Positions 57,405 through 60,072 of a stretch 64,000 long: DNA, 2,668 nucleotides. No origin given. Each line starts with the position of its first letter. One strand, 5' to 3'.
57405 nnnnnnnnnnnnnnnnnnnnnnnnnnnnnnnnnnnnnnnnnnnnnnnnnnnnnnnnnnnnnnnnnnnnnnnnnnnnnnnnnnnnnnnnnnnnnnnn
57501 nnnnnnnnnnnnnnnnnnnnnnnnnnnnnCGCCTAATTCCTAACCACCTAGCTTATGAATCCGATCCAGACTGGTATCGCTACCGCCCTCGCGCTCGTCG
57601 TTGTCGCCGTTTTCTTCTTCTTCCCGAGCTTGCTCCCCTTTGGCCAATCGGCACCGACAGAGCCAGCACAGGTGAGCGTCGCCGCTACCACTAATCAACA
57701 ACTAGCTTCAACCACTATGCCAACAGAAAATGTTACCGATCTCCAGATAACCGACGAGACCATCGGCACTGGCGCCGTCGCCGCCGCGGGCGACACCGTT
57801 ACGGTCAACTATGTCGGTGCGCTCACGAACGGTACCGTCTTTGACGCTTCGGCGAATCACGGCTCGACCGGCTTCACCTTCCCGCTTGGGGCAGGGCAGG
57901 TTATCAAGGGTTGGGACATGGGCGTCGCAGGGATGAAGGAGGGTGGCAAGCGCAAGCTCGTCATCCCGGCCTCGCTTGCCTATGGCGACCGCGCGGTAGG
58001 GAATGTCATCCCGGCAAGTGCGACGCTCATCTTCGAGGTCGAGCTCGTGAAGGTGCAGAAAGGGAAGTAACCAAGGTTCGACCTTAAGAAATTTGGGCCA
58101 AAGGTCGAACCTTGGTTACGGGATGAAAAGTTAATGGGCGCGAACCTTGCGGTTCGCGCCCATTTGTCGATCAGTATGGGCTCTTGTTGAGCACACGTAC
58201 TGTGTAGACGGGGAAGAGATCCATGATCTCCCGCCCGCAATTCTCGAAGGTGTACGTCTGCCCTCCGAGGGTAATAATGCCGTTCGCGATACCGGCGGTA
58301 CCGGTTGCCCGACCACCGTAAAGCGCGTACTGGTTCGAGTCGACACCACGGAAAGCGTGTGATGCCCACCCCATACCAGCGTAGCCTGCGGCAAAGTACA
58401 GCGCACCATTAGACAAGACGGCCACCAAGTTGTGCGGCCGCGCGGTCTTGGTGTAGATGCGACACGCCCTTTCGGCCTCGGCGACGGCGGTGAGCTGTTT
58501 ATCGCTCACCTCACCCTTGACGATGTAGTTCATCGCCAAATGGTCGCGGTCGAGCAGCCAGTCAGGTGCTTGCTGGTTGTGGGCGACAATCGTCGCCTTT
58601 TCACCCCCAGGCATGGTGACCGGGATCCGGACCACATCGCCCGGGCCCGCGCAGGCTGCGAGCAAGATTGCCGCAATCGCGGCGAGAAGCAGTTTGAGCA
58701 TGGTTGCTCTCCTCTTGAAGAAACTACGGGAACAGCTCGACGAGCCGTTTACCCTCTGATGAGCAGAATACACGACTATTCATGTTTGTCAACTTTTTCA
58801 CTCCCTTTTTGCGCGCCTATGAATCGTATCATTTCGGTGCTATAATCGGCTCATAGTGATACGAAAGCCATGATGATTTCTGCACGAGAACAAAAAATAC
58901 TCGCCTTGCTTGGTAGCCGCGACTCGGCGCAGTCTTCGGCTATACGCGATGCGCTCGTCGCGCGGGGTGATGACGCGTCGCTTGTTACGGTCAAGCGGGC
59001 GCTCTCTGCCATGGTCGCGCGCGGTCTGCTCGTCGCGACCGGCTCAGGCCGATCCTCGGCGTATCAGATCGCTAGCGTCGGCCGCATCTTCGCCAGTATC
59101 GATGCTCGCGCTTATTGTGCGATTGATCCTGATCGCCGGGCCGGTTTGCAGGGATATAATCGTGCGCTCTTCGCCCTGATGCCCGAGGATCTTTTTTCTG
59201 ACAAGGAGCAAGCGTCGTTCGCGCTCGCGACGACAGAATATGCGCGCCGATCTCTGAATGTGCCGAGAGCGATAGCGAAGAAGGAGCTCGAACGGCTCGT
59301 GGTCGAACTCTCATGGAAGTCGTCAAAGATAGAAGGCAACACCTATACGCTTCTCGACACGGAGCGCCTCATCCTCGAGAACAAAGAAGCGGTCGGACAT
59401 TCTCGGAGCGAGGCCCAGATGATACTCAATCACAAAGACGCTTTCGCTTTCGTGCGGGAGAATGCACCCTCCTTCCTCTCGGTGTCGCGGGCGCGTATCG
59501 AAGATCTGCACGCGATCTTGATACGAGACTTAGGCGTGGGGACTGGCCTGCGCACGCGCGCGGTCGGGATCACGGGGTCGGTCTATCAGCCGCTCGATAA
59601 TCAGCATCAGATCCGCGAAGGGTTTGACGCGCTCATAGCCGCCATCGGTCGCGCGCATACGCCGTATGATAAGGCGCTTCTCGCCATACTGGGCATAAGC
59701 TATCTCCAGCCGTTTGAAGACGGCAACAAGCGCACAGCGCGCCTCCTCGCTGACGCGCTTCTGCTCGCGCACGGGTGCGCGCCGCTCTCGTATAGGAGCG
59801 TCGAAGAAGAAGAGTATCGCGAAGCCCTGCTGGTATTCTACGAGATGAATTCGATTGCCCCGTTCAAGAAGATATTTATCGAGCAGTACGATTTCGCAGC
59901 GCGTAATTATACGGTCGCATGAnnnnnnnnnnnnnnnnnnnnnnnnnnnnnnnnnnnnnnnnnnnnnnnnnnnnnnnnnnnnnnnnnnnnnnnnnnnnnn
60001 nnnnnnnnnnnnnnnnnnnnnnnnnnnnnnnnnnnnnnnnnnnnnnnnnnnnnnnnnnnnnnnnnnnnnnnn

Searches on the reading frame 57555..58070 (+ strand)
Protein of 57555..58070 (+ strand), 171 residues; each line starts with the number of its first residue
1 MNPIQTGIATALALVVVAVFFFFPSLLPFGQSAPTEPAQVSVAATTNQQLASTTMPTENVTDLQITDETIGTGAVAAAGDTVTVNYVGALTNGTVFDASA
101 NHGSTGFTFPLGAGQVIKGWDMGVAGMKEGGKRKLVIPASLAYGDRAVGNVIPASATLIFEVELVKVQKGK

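Call 52: search_protein_families(library=pfam, proteins=[window:57555-58070:+], max_evalue=0.01)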
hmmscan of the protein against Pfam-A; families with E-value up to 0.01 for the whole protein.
window:57555-58070:+ (171 aa): 1 family
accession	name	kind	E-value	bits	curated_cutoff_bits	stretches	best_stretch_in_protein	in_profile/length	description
PF00254.34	FKBP_C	-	1e-31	109.5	21.1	1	76-165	5-94/94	FKBP-type peptidyl-prolyl cis-trans isomerase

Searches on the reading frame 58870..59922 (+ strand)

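Call 52: search_protein_families(library=pfam, proteins=[window:58870-59922:+], max_evalue=0.01)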
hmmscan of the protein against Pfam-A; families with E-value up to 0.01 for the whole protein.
window:58870-59922:+ (350 aa): 2 families
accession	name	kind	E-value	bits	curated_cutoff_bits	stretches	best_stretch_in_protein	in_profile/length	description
PF02661.23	Fic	-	8.7e-13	49.4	24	1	206-298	3-93/93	Fic/DOC family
PF03965.22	Penicillinase_R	-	0.00085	20.1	22.6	1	3-66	1-63/115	Penicillinase repressor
